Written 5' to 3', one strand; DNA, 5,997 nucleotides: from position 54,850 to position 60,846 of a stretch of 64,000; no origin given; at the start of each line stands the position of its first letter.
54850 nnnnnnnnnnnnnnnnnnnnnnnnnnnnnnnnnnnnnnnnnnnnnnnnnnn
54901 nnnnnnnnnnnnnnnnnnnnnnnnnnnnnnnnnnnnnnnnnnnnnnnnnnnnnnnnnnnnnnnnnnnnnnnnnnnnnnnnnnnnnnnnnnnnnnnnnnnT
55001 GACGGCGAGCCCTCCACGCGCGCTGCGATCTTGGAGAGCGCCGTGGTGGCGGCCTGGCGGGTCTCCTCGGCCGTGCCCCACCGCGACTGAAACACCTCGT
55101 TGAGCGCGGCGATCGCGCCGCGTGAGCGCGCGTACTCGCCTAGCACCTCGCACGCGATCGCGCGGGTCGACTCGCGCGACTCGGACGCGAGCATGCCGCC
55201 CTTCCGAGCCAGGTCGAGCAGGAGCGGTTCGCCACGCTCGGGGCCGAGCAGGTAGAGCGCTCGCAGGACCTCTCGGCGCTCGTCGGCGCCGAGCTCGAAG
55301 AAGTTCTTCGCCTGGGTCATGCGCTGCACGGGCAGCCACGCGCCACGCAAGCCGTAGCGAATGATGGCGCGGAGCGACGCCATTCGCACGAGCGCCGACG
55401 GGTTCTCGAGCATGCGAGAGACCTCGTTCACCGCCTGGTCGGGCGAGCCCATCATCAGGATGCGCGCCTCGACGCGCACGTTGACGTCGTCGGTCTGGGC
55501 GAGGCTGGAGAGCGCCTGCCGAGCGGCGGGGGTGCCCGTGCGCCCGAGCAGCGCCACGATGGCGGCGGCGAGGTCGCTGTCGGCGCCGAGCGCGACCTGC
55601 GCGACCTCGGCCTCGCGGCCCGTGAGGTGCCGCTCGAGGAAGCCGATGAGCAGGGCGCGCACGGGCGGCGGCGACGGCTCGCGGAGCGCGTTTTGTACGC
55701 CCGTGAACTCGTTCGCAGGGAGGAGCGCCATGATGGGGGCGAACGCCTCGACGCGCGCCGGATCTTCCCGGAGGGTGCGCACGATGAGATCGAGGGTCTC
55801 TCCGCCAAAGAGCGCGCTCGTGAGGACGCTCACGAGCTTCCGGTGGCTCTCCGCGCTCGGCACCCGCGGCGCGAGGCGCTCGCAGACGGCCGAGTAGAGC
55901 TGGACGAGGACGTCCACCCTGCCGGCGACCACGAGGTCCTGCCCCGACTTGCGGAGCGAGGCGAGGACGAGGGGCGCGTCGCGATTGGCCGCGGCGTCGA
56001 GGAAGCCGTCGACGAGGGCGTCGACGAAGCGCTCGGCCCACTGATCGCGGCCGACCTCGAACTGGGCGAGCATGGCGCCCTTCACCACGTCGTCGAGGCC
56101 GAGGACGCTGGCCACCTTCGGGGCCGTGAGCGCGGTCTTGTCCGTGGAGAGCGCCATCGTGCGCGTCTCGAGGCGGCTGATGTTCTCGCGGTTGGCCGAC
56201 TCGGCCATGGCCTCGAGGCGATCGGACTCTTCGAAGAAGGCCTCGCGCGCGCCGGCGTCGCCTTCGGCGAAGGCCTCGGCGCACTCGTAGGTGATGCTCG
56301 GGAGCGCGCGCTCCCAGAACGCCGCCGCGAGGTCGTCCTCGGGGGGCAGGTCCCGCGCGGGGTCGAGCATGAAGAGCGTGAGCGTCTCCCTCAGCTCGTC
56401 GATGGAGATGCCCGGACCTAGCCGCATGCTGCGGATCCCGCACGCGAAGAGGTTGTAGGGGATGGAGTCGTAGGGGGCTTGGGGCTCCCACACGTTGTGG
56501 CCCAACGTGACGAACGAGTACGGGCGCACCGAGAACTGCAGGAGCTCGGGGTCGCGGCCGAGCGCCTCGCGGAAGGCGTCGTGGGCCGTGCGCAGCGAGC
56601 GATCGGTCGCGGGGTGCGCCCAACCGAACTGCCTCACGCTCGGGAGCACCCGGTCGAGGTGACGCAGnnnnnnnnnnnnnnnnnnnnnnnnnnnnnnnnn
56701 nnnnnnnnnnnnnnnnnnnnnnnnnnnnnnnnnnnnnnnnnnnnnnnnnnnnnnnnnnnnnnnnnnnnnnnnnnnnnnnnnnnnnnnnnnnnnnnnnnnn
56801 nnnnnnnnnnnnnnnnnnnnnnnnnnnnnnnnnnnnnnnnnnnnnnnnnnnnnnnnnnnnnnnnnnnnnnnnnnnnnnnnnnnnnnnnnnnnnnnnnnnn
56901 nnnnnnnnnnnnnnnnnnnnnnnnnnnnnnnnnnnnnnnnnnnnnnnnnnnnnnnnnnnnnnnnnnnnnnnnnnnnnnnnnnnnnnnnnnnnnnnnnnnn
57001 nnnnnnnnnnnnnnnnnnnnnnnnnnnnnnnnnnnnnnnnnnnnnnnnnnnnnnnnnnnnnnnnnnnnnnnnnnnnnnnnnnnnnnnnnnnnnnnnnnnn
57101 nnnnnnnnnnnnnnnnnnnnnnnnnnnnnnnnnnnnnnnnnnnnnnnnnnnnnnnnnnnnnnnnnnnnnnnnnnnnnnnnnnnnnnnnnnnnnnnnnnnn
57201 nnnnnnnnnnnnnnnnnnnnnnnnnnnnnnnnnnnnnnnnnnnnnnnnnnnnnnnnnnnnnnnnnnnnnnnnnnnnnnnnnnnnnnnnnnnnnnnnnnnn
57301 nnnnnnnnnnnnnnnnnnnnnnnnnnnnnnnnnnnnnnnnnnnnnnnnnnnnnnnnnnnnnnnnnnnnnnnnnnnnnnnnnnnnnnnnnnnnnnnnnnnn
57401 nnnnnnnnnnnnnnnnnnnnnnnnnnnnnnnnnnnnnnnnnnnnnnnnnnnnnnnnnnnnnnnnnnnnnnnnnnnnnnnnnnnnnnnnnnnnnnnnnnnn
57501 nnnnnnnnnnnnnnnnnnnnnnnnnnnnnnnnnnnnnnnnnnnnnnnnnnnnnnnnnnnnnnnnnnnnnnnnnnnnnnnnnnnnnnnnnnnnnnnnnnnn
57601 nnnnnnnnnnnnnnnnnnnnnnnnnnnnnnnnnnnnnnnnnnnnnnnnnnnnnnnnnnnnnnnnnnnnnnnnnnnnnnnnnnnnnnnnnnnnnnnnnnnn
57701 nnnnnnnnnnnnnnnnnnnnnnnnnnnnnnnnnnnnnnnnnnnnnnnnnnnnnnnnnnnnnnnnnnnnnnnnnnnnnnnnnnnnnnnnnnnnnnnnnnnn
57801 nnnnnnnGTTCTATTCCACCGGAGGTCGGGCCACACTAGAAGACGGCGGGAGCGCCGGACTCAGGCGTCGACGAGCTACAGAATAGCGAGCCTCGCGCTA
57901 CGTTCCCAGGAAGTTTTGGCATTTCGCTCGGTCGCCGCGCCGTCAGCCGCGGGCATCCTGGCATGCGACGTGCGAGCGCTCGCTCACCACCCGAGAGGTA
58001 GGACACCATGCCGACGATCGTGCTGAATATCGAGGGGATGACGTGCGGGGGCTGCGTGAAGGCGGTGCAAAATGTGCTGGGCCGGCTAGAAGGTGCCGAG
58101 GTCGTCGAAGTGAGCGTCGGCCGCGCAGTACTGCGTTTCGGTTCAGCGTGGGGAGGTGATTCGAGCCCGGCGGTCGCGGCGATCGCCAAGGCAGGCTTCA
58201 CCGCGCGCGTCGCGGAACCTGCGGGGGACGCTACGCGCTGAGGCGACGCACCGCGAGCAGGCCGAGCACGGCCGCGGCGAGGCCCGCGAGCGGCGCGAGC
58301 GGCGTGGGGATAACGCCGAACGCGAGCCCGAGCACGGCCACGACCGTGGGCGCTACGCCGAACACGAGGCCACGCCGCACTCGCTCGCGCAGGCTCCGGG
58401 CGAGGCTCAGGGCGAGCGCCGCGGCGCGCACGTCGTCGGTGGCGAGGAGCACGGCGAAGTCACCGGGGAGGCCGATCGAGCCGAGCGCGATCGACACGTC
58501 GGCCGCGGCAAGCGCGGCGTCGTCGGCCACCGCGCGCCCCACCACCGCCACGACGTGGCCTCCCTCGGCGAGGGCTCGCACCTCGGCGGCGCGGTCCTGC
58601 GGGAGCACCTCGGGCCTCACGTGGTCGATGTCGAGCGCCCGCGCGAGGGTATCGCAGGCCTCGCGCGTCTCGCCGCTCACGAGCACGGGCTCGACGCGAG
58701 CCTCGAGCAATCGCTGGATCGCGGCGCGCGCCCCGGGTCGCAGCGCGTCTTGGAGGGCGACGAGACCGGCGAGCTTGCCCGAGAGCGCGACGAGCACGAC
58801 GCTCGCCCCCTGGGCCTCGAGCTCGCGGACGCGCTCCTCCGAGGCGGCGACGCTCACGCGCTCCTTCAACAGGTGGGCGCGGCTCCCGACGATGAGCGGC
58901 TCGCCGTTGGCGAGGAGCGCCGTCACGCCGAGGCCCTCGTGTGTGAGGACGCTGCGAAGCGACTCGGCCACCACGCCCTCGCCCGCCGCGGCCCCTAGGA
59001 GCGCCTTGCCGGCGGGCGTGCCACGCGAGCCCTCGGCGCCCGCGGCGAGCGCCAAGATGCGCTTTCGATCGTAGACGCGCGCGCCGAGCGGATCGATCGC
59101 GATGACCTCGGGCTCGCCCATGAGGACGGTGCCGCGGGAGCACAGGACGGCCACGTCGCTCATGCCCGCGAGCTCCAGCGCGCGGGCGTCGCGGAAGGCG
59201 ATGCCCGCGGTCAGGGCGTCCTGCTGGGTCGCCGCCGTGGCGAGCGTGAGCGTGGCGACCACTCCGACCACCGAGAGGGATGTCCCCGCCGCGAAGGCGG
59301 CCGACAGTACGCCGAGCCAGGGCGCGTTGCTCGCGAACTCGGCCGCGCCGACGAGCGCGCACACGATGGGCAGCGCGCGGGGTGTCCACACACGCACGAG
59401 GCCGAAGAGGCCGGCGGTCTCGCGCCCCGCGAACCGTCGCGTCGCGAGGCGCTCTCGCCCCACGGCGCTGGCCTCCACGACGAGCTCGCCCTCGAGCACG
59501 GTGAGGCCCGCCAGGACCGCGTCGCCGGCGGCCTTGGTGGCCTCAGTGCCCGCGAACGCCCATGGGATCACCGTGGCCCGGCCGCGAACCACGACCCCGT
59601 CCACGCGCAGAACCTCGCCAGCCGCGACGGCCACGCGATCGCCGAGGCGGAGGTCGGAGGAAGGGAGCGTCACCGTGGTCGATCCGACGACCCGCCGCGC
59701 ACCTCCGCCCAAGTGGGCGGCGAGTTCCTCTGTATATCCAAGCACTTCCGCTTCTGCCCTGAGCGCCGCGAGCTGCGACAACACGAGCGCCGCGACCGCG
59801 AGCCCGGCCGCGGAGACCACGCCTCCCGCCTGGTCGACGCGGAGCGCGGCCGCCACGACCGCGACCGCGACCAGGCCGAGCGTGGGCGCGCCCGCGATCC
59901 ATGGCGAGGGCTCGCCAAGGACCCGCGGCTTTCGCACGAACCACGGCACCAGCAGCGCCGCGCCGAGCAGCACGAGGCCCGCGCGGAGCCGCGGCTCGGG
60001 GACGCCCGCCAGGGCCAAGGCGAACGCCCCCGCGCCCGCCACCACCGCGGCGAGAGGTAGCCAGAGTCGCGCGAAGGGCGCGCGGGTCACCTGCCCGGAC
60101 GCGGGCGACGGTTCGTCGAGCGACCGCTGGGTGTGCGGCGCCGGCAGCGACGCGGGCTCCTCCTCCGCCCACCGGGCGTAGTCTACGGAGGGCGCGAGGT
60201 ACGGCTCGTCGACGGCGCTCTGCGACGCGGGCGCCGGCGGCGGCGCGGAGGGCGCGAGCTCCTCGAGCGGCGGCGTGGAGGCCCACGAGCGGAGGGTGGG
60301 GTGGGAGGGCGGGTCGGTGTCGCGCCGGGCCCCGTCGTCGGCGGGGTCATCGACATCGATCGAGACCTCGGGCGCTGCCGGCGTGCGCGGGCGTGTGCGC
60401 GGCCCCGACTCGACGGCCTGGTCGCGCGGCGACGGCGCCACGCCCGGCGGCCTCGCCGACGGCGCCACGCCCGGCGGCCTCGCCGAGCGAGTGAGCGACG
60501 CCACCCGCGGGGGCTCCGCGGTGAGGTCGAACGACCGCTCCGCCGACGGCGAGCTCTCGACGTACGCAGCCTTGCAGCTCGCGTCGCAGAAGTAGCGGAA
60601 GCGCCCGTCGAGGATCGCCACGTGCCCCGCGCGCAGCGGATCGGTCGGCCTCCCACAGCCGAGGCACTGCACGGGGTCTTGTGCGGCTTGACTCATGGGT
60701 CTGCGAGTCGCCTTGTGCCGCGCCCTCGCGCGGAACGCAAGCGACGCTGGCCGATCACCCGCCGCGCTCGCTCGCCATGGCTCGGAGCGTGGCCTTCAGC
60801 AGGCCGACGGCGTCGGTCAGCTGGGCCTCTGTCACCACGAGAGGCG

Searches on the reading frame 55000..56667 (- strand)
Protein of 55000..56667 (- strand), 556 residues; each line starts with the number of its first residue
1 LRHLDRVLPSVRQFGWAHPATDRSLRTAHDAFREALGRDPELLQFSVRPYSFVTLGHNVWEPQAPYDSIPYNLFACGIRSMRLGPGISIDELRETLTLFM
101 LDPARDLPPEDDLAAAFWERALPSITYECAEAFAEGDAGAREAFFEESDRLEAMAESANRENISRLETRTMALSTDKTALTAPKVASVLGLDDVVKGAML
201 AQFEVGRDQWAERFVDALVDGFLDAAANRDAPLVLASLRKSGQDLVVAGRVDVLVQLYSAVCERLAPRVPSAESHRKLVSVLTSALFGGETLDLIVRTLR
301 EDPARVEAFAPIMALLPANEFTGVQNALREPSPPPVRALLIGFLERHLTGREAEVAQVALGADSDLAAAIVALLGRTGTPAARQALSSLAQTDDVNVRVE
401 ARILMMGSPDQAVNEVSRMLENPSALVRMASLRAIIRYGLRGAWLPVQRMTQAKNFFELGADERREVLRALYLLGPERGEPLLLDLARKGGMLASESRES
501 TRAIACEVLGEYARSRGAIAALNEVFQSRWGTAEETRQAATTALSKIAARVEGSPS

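Call 67: search_solved_structures(query=A6, max_evalue=1, show_alignments=1)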
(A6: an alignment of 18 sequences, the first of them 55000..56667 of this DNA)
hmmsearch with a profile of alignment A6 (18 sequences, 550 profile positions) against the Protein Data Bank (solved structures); distinct sequences matched with E-value up to 1: 11.
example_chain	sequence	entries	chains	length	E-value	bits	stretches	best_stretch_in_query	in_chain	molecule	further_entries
4zv6_A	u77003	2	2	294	1.6e-07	33.6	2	355-449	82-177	AlphaRep-7 | alpha-Rep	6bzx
8aw4_A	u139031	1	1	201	6.9e-05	24.9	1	356-439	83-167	ALPHAREP bB-E3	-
6gx7_E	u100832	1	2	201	8.7e-05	24.5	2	356-438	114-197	iiiA5 ALPHAREP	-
5dcq_A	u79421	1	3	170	0.00011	24.1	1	370-453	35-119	artificial repeat proteins (alphaREP3)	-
9rhz_A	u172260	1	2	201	0.0002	23.3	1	357-451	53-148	ALPHAREP bE5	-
6gwc_C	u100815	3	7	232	0.0003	22.8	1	289-451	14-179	iE5 ALPHAREP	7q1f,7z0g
7p0h_A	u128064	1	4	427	0.00098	21.1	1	387-546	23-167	Helicobacter pylori ComF fused to an artificial alphaREP crystallization helper (named B2)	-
8aw4_B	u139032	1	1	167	0.058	15.2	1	354-454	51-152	ALPHAREP bGFPD-YY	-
6jcc_A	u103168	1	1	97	0.081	14.7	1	262-343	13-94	Computational designed protein based on evolution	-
5f0o_A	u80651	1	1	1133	0.83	11.4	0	403-466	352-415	cohesin subunit Pds5, KLTH0D07062p,KLTH0D07062p,KLTH0D07062p,cohesin subunit Pds5, KLTH0D0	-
5f0n_A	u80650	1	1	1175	0.91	11.3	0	403-466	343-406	cohesin subunit Pds5,cohesin subunit Pds5, cohesin subunit Pds5,KLTH0D07062p,cohesin subun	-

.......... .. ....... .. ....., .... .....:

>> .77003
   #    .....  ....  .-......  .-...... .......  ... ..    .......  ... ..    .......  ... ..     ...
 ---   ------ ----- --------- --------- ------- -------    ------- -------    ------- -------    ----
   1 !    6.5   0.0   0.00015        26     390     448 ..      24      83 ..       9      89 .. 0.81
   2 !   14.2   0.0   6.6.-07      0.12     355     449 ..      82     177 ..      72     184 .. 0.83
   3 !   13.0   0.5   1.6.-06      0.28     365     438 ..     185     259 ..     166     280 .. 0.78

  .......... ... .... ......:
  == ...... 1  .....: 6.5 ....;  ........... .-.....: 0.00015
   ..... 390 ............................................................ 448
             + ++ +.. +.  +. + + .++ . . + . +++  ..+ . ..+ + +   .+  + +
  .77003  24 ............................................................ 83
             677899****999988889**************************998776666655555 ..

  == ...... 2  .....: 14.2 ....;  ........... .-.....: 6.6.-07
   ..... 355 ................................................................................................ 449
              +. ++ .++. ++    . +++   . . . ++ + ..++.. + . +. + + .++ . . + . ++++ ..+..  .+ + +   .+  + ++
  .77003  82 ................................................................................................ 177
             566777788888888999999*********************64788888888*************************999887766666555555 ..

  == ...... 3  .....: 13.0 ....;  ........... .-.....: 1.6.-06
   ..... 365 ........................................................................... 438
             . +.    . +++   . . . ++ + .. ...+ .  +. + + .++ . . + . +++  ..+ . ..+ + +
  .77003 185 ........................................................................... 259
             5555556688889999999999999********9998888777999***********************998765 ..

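Call 68: search_protein_families(library=pfam, alignment_id=A6, max_evalue=0.1)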
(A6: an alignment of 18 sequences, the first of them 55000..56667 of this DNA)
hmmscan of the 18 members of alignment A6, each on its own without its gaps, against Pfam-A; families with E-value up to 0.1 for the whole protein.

A. member 1, window:55000-56667:- (556 aa): 2 families
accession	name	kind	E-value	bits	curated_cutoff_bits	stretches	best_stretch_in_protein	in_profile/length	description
PF13646.12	HEAT_2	-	2.6e-10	40.9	27.7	2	361-434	11-86/88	HEAT repeats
PF02985.28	HEAT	-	0.028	15.1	23.5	0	416-436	5-25/31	HEAT repeat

B. families by the number of members that match (of 18 scanned): 4 families
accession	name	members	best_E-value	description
PF13646.12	HEAT_2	13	2.6e-10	HEAT repeats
PF02985.28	HEAT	4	0.0036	HEAT repeat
PF03130.22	HEAT_PBS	2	0.021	PBS lyase HEAT-like repeat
PF00514.29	Arm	1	0.096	Armadillo/beta-catenin-like repeat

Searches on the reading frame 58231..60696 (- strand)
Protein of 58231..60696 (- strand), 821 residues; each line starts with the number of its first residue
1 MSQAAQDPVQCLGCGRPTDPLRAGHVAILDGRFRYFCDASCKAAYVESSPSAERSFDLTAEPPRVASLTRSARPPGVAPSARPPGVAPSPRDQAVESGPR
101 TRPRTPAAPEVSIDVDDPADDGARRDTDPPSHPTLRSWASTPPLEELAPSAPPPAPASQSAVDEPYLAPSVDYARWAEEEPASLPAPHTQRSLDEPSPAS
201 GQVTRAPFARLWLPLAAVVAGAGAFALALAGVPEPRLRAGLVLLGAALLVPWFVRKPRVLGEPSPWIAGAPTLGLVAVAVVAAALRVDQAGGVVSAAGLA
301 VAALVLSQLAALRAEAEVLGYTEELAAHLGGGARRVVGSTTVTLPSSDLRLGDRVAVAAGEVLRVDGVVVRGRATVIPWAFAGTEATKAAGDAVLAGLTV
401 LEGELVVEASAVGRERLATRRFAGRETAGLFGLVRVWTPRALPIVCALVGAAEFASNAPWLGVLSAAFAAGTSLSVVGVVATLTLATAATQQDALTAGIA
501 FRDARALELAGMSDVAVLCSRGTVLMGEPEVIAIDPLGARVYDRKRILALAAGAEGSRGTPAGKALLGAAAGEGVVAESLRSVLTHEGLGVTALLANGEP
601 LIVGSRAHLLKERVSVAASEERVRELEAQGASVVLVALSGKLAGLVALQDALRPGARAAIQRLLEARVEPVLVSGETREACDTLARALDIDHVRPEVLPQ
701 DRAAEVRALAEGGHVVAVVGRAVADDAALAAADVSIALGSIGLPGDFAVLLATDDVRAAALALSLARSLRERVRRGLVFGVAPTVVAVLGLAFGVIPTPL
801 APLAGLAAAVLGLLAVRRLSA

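Call 10: search_protein_families(library=pfam, proteins=[window:58231-60696:-], max_evalue=0.001)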
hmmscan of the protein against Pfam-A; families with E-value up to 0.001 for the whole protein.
window:58231-60696:- (821 aa): 2 families
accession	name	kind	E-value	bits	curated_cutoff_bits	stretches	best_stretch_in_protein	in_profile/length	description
PF00702.32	Hydrolase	-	3.3e-11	44.4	26.4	1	522-733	10-191/191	haloacid dehalogenase-like hydrolase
PF00122.25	E1-E2_ATPase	-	9.3e-09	35.5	28.1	1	333-420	7-96/181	E1-E2 ATPase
